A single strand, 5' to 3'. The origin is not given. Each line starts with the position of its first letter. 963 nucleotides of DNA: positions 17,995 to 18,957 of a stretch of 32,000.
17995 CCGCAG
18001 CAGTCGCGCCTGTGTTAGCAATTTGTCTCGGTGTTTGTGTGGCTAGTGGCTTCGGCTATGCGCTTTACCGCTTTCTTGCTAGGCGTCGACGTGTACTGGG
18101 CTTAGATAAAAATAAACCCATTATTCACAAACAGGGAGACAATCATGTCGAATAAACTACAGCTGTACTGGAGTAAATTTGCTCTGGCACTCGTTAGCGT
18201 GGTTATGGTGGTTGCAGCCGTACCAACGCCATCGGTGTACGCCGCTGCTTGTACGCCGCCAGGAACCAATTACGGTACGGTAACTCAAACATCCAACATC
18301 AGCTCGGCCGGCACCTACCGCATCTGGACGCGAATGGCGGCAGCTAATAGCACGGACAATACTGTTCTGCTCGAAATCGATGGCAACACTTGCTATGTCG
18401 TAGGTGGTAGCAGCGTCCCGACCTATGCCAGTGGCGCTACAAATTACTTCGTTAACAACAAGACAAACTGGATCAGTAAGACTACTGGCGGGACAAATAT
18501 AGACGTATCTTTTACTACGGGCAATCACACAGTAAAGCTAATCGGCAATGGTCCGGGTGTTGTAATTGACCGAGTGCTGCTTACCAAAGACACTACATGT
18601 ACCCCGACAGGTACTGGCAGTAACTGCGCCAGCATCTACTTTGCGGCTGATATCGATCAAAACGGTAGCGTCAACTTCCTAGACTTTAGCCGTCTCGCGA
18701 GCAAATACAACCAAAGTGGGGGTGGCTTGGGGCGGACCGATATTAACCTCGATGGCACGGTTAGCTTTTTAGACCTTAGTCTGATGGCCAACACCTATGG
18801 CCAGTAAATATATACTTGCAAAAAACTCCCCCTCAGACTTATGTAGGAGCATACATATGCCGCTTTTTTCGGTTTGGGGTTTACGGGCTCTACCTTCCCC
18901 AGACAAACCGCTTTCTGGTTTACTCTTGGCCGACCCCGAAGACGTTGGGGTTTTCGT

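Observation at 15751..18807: Minimal cohesin-dockerin set: one soluble cohesin-like protein, one membrane-anchored cohesin-like protein and a CBM-dockerin protein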

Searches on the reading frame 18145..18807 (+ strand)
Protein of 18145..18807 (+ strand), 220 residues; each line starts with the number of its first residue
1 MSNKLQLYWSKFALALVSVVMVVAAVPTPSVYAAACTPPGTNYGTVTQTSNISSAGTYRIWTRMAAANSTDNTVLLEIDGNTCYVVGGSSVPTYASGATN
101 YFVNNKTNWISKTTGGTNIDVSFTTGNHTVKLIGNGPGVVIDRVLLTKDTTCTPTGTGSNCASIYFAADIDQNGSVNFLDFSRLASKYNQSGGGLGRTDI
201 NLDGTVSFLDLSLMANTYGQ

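Call 3: search_protein_families(library=pfam, proteins=[window:18145-18807:+], max_evalue=1)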
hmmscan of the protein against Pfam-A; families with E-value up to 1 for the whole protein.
window:18145-18807:+ (220 aa): 5 families
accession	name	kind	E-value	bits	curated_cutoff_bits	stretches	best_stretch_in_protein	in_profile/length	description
PF00404.24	Dockerin_1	-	4e-08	33.8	22.9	2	168-216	2-54/57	Dockerin type I domain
PF17829.7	GH115_C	-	0.0024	18.1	24.1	1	33-149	50-161/172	Glycosyl hydrolase family 115 C-terminal domain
PF00036.39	EF-hand_1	-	0.036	14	25.4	0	167-186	8-27/29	EF hand domain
PF13833.12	EF-hand_8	-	0.069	13.4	28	1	167-185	33-51/54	EF-hand domain pair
PF13499.12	EF-hand_7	-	0.3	11.9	30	0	168-185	49-66/67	EF-hand domain pair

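Call 7: find_homologous_proteins(query=window:18145-18807:+)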
Query window:18145-18807:+ (220 aa): 110 proteins with E <= 0.001 among 468 candidates.
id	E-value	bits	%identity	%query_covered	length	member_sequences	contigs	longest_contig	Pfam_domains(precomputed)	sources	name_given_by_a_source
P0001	5.0e-139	479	100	100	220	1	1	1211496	PF00404.25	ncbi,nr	ncbi:hypothetical protein IPL85_02585 [Candidatus Saccharibacteria bacterium]|nr:MAG: hypothetical p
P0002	1.6e-88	314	71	88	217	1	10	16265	PF00404.25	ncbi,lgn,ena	-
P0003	2.5e-87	310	64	100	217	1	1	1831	PF00404.25,PF17829.8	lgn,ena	-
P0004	1.1e-86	308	69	94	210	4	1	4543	PF00404.25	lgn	-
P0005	5.5e-86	306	70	91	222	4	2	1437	PF00404.25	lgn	-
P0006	3.0e-85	303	66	95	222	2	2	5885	PF00404.25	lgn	-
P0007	3.4e-85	303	67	96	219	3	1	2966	PF00404.25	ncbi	-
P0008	4.0e-85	303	67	94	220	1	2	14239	PF00404.25,PF17829.8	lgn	-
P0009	1.1e-84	301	68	95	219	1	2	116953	PF00404.25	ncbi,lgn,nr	ncbi:MAG: hypothetical protein JWO54_286 [Candidatus Saccharibacteria bacterium]|nr:hypothetical pro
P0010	1.9e-84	301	63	99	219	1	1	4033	PF00404.25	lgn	-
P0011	1.9e-84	301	65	96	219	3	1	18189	PF00404.25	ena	-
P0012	2.3e-84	300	70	85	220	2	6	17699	PF00404.25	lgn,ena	-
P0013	2.4e-84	300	73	85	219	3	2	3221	PF00404.25,PF17829.8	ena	-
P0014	2.7e-84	300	64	99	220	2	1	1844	PF00404.25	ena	-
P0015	2.1e-83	297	66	94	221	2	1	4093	PF00404.25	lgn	-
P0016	2.5e-83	297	66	96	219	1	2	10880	PF00404.25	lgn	-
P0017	2.7e-83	297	68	91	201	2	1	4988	PF00404.25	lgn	-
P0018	4.8e-83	296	64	94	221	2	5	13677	PF00404.25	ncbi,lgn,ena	-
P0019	1.6e-82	294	70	85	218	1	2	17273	PF00404.25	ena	-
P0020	1.9e-82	294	66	93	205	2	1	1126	PF00404.25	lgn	-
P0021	6.8e-82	292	65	95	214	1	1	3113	PF00404.25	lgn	-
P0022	8.6e-82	292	60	100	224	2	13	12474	PF00404.25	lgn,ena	-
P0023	1.7e-81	291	62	100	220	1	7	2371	PF00404.25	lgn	-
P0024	2.2e-81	291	68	89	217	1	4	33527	PF00404.25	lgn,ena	-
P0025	3.4e-81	290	69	87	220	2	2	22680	PF00404.25,PF17829.8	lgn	-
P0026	6.6e-81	289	65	94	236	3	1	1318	PF00404.25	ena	-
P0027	1.4e-80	288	64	96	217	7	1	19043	PF00404.25,PF17829.8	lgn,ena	-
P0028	1.4e-80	288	68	85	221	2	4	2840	PF00404.25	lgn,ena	-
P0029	2.2e-80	287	60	98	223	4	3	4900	PF00404.25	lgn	-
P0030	1.1e-79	285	60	97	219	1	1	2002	PF00404.25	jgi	jgi:hypothetical protein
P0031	2.3e-79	284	65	89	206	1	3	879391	PF00404.25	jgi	jgi:hypothetical protein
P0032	4.4e-79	283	61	99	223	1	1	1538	PF00404.25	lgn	-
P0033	5.2e-79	283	66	84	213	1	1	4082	PF00404.25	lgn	-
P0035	2.5e-78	281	62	100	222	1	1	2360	PF00404.25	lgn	-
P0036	9.4e-78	279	59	99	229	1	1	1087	PF00404.25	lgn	-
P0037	9.8e-77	275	65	94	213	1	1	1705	PF00404.25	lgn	-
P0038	1.5e-76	275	63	88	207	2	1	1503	PF00404.25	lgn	-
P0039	7.1e-76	273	57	100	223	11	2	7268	PF00404.25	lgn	-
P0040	8.0e-76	272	65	88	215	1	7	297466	PF00404.25,PF17829.8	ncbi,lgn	-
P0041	9.2e-76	272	57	95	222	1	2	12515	PF00404.25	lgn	-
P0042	2.1e-75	271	63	85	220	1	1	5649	PF00404.25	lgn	-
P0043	5.0e-75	270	57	96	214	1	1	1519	PF00404.25,PF17829.8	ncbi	-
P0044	6.0e-74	266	59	100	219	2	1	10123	PF00404.25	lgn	-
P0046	5.4e-73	263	60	99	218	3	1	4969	PF00404.25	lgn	-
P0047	9.7e-73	262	58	94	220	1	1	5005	PF00404.25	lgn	-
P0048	5.2e-72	260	58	96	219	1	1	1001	PF00404.25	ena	-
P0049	1.9e-71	258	59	96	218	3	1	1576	PF00404.25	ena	-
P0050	4.7e-71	257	56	94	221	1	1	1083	PF00404.25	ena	-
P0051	2.3e-70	255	57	95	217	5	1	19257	PF00404.25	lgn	-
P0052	1.2e-69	252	57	94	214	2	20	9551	PF00404.25,PF17829.8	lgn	-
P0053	1.2e-69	252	56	95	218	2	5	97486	PF00404.25,PF17829.8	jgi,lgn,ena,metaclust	metaclust:\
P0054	1.8e-69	252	56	96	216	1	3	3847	PF00404.25,PF17829.8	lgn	-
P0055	3.1e-68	248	58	95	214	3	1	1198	PF00404.25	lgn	-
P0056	5.4e-68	247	61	82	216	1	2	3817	PF00404.25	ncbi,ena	-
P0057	8.1e-68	246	70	60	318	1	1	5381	PF00404.25,PF17957.8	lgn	-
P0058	1.1e-67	246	57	95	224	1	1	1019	PF00404.25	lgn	-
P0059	5.2e-67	244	57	82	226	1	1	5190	PF00404.25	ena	-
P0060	7.7e-66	240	69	60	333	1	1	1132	PF00404.25,PF17957.8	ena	-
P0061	3.5e-65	238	59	67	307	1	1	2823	PF00404.25,PF17957.8,PF00036.39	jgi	jgi:hypothetical protein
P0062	7.5e-64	233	60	69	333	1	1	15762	PF00404.25,PF17957.8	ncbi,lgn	ncbi:MAG: Ig-like domain-containing protein [Candidatus Saccharimonadales bacterium]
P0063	9.2e-64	233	61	69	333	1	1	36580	PF00404.25,PF17957.8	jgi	jgi:hypothetical protein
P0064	3.6e-63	231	64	67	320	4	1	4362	PF00404.25,PF00041.28,PF16656.12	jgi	-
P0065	1.4e-62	229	57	73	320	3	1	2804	PF00404.25,PF17829.8,PF16656.12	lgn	-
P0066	5.5e-62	227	63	68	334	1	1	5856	PF00404.25,PF17957.8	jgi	jgi:hypothetical protein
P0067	4.8e-61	224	61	55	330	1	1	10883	PF00404.25,PF17957.8,PF19077.7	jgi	jgi:hypothetical protein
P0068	9.3e-61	223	57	73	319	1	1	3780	PF00404.25,PF16656.12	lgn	-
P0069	2.2e-60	222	62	67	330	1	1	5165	PF00404.25,PF16656.12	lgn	-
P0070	6.9e-60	220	56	71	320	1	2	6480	PF00404.25,PF16656.12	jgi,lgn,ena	-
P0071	2.8e-59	218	55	71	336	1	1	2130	PF00404.25,PF00041.28,PF16656.12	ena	-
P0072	3.6e-59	218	55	72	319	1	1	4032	PF00404.25,PF16656.12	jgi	-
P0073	4.0e-59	218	59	68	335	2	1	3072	PF00404.25,PF17957.8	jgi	jgi:hypothetical protein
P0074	4.2e-59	218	60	60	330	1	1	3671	PF00404.25,PF17957.8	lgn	-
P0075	6.4e-59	217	57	72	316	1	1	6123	PF00404.25,PF16656.12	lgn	-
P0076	6.9e-59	217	52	69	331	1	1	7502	PF00404.25,PF16656.12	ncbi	ncbi:MAG: dockerin type I domain-containing protein, partial [Candidatus Microsaccharimonas sp.]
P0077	7.1e-59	217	57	69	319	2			PF00404.25,PF00041.28,PF16656.12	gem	-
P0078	9.7e-59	217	59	67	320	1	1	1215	PF00404.25,PF00041.28,PF16656.12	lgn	-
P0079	9.8e-59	217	62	55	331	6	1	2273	PF00404.25,PF17957.8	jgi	jgi:hypothetical protein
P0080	2.3e-58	215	64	56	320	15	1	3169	PF00404.25,PF16656.12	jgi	-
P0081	2.8e-58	215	58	63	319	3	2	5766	PF00404.25,PF00041.28,PF16656.12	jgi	jgi:hypothetical protein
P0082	3.0e-58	215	64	55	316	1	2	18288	PF00404.25,PF16656.12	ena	-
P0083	1.3e-57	213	52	67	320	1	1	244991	PF00404.25,PF16656.12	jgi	jgi:hypothetical protein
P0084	2.7e-57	212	55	70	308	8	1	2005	PF00404.25,PF16656.12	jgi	-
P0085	8.5e-57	210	59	65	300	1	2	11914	PF00404.25,PF00041.28,PF16656.12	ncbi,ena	-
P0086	2.6e-56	209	58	59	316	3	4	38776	PF00404.25,PF00041.28,PF16656.12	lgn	-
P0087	8.6e-56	207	54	69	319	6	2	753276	PF00404.25,PF00041.28,PF16656.12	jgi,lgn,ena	jgi:hypothetical protein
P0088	3.6e-55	205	70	61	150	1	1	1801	PF00404.25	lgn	-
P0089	1.2e-54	203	58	67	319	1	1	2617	PF00404.25,PF16656.12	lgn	-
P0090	1.4e-54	203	54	69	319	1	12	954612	PF00404.25,PF16656.12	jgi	jgi:hypothetical protein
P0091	4.7e-54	201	61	58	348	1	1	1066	PF00404.25,PF17957.8,PF06832.19,PF19077.7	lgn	-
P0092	1.6e-53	200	58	55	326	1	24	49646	PF00404.25,PF17957.8,PF17829.8,PF19077.7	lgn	-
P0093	3.7e-53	198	61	60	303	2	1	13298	PF00404.25,PF16656.12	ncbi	ncbi:MAG TPA: dockerin type I domain-containing protein [Candidatus Saccharimonadales bacterium]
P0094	1.5e-52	196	57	62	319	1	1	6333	PF00404.25,PF16656.12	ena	-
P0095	1.6e-52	196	59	62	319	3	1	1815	PF00404.25,PF16656.12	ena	-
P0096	2.3e-52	196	50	74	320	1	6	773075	PF00404.25,PF16656.12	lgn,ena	-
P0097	5.5e-52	194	54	74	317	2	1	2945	PF00404.25,PF16656.12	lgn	-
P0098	2.5e-51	192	49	69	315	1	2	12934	PF00404.25,PF00041.28,PF16656.12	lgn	-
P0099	3.1e-51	192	61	59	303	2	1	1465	PF00404.25,PF16656.12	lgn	-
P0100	8.7e-50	187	53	74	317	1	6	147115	PF00404.25,PF16656.12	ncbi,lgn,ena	-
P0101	6.0e-46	175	64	45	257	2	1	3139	PF00404.25,PF17957.8,PF19077.7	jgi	jgi:hypothetical protein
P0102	5.5e-37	145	40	73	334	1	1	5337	PF00404.25,PF17957.8,PF25275.2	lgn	-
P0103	8.5e-36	142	43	74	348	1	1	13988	PF00404.25,PF17957.8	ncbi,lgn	-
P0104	1.2e-34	138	47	68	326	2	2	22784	PF00404.25,PF17957.8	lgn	-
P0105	2.9e-26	110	43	74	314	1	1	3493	PF00404.25,PF17957.8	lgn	-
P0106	2.2e-23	101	47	58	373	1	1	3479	PF00404.25,PF17957.8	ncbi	-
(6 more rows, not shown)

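Call 8: find_encoding_contigs(protein=window:18145-18807:+, flank=10000, max_places=6)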
Protein window:18145-18807:+ (220 aa): no gene with exactly this product is on record in the collection.

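Call 12: find_encoding_contigs(protein=P0009, flank=8000, max_places=2)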
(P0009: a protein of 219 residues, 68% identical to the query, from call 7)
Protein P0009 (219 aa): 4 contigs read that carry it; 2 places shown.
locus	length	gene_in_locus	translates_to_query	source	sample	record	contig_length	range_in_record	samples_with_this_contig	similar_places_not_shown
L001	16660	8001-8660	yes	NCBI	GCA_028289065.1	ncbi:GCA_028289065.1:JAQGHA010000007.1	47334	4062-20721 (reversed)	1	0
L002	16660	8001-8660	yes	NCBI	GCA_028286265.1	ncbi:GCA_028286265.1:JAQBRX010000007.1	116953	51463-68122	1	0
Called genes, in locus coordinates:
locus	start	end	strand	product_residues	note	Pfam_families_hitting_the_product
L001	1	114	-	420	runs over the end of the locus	PF01225:Mur_ligase, PF08245:Mur_ligase_M, PF02875:Mur_ligase_C (weak)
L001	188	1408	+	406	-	PF07690:MFS_1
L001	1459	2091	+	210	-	-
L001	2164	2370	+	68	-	-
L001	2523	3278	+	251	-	PF02463:SMC_N (faint), PF00005:ABC_tran, PF13175:AAA_15 (faint), PF13304:AAA_21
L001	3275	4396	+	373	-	PF12679:ABC2_membrane_2 (weak), PF12698:ABC2_membrane_3, PF01061:ABC2_membrane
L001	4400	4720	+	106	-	-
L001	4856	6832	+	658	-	PF22842:Pel9A-like_beta_helix, PF13229:Beta_helix, PF05048:NosD (weak)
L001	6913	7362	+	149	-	-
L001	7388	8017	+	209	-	PF00963:Cohesin (weak)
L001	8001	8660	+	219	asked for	PF00404:Dockerin_1 (weak)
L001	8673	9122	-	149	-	-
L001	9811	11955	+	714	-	PF10593:Z1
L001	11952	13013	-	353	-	PF00145:DNA_methylase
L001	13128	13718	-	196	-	PF01580:FtsK_SpoIIIE (weak), PF13401:AAA_22 (weak)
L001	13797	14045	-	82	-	-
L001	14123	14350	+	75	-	PF13560:HTH_31, PF12844:HTH_19, PF01381:HTH_3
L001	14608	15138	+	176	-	-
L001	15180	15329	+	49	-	-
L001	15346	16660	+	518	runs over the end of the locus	PF00239:Resolvase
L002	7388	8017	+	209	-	PF00963:Cohesin (weak)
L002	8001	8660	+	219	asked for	PF00404:Dockerin_1 (weak)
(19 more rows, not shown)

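Call 13: find_encoding_contigs(protein=P0002, flank=8000, max_places=2)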
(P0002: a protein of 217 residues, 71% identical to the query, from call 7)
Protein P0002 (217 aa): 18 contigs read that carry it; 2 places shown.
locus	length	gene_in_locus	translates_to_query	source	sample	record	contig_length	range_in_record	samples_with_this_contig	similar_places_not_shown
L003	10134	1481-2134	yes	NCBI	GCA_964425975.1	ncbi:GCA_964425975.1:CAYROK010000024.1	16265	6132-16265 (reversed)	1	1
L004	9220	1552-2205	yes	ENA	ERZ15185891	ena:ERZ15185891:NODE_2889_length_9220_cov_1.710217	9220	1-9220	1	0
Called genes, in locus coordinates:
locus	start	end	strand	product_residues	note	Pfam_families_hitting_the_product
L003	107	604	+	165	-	-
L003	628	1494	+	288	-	-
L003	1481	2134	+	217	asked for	PF00404:Dockerin_1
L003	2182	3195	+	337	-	-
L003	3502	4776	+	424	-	PF05426:Alginate_lyase (weak)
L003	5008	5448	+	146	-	-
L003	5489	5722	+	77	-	-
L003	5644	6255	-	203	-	-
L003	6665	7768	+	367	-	-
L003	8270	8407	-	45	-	-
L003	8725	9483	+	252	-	PF00142:Fer4_NifH, PF01656:CbiA, PF02374:ArsA_ATPase (weak), PF06564:CBP_BcsQ (weak), PF09140:MipZ, PF10609:ParA, PF13614:AAA_31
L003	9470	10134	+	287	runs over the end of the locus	PF02195:ParB_N, PF17762:HTH_ParB, PF23552:ParB_C (faint)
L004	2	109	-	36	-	?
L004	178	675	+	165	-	-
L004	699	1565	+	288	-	-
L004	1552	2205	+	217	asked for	PF00404:Dockerin_1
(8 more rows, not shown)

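Call 25: find_encoding_contigs(protein=P0031, flank=6000, max_places=1)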
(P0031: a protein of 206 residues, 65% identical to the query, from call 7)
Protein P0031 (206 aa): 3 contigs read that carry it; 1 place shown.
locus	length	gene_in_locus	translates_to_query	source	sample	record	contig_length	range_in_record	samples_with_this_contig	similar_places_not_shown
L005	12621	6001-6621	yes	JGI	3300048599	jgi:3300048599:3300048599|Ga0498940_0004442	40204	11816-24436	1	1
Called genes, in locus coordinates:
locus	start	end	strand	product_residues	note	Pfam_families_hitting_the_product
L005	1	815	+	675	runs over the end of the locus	PF17191:RecG_wedge, PF01336:tRNA_anti-codon (weak), PF04851:ResIII, PF00270:DEAD, PF13604:AAA_30 (weak), PF00271:Helicase_C, PF22590:Cas3-like_C_2 (weak), PF19833:RecG_dom3_C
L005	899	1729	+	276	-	-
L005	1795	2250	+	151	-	PF03602:Cons_hypoth95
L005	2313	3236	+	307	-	PF00293:NUDIX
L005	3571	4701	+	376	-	-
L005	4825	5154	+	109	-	-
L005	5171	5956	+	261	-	-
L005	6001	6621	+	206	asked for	PF00404:Dockerin_1 (weak)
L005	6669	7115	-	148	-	-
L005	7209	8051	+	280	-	-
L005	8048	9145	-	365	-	PF03741:TerC, PF04332:DUF475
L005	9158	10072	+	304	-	PF01145:Band_7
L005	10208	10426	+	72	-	-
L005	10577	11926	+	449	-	PF13393:tRNA-synt_His, PF03129:HGTP_anticodon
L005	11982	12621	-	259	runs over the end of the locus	-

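Call 26: find_encoding_contigs(protein=P0040, flank=6000, max_places=1)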
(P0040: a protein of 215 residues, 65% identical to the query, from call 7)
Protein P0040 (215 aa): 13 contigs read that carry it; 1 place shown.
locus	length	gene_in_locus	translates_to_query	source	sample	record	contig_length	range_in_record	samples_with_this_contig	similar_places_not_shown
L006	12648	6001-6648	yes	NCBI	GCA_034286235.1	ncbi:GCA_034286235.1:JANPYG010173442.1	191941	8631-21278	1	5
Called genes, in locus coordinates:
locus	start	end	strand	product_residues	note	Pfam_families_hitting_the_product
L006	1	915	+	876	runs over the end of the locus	PF07517:SecA_DEAD, PF01043:SecA_PP_bind, PF21090:P-loop_SecA, PF07516:SecA_SW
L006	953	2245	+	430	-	PF00675:Peptidase_M16, PF05193:Peptidase_M16_C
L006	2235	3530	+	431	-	PF00675:Peptidase_M16, PF05193:Peptidase_M16_C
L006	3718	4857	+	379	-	-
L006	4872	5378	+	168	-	-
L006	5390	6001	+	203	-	PF00963:Cohesin (weak)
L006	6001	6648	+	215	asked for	PF17829:GH115_C (faint), PF00404:Dockerin_1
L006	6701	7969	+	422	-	PF08245:Mur_ligase_M, PF02875:Mur_ligase_C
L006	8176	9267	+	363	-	PF03462:PCRF, PF00472:RF-1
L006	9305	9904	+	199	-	PF04011:LemA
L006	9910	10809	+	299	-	PF04536:TPM_phosphatase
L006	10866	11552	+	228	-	PF00005:ABC_tran, PF13304:AAA_21 (weak)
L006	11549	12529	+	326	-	PF18075:FtsX_ECD, PF02687:FtsX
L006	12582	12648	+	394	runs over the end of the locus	PF05257:CHAP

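Call 27: find_encoding_contigs(protein=P0090, flank=6000, max_places=1)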
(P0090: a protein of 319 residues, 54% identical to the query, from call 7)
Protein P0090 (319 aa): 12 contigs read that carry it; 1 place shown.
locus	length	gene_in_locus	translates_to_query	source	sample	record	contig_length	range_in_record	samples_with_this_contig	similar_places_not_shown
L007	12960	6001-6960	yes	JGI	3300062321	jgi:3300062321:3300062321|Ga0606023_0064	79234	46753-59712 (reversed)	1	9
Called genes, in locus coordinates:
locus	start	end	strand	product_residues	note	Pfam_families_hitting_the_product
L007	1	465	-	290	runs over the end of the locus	PF00657:Lipase_GDSL (weak), PF13472:Lipase_GDSL_2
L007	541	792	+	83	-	-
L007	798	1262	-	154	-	PF06983:3-dmu-9_3-mt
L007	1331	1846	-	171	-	-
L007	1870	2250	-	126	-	-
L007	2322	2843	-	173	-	PF07963:N_methyl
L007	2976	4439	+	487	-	-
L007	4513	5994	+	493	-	PF00963:Cohesin (weak)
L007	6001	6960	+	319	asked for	PF16656:Pur_ac_phosph_N, PF00404:Dockerin_1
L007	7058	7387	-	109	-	-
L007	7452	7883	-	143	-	-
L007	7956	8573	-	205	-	-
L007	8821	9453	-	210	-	PF02826:2-Hacid_dh_C (faint), PF03807:F420_oxidored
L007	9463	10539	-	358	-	PF00296:Bac_luciferase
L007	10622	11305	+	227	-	PF02586:SRAP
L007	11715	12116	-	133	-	PF00293:NUDIX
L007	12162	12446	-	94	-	-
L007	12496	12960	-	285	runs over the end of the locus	PF03990:DUF348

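Call 29: predict_structure(alignment_id=A2)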
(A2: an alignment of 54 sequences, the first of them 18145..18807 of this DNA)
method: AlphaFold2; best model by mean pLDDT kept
length: 220 residues; sequences in the alignment: 54
mean_pLDDT: 74.3   pTM: 0.61
mean pLDDT of the five models: 74.3, 73.5, 71.2, 70.8, 69.7
residues with pLDDT >= 90: 71; 70-90: 65; 50-70: 46; < 50: 38
segments of 3 or more residues with pLDDT < 50: 182-197, 213-220
pLDDT, mean of each block of 10 residues (from residue 1): 61 76 59 85 89 90 91 95 94 71 83 94 93 90 88 82 53 52 45 44 55 45
secondary structure, 60 per line:
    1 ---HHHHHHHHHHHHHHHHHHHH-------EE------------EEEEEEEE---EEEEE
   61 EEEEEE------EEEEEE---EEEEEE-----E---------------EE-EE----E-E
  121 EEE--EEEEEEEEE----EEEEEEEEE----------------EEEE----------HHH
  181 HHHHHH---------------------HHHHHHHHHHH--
elements in order: H4-23 E45-52 E56-66 E73-78 E82-87 E120-123 E126-134 E139-147 E164-167 H178-186 H208-218
